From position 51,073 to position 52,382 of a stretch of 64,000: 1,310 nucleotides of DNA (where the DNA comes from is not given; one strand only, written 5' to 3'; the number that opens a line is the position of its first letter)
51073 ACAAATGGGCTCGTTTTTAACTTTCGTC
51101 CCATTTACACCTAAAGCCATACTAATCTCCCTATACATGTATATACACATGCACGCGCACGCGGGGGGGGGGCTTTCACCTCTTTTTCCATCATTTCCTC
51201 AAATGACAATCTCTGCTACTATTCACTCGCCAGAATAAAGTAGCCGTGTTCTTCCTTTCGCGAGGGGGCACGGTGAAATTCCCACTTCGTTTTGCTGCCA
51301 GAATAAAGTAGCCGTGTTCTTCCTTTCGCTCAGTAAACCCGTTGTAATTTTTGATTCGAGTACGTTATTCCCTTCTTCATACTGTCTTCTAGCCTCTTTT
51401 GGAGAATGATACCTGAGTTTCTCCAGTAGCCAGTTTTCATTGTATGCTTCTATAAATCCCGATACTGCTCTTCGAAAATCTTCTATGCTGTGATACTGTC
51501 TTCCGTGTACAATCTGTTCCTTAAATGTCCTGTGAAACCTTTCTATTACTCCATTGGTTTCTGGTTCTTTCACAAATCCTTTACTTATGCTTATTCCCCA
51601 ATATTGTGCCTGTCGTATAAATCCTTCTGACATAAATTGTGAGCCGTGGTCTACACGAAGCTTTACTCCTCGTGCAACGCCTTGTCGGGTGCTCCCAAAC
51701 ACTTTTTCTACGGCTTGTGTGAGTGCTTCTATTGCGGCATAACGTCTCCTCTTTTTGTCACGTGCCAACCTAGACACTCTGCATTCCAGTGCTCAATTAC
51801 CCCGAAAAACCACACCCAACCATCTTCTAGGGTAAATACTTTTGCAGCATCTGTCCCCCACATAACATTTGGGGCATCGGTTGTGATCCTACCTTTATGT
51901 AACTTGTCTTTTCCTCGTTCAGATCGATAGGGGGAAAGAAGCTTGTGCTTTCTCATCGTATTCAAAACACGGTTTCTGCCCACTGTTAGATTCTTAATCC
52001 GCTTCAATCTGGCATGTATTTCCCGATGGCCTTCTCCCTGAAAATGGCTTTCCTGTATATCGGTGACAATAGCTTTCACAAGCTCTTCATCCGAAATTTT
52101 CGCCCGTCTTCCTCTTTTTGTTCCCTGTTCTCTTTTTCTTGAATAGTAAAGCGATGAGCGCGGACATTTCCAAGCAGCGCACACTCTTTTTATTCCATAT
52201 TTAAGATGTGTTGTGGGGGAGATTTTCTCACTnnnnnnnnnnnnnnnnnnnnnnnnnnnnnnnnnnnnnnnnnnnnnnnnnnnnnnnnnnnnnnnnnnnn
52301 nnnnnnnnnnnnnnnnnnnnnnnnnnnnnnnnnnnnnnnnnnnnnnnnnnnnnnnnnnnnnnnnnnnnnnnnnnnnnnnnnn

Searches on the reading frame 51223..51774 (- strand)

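Call 60: search_protein_families(library=pfam, proteins=[window:51223-51774:-], max_evalue=0.001)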
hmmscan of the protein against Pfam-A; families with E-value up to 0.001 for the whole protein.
window:51223-51774:- (183 aa): 2 families
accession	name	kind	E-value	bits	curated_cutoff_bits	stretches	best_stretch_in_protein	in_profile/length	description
PF13683.12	rve_3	-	3.5e-09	36.7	26.5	1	60-122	2-64/67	Integrase core domain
PF13333.12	rve_2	-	1.4e-05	25.6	22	1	78-131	1-54/56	Integrase core domain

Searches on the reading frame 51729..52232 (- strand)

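Call 60: search_protein_families(library=pfam, proteins=[window:51729-52232:-], max_evalue=0.001)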
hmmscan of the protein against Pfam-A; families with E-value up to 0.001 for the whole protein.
window:51729-52232:- (167 aa): 1 family
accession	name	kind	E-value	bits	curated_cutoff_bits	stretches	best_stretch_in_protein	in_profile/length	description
PF13276.12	HTH_21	-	5e-09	36.7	28.1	1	48-104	3-58/60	HTH-like domain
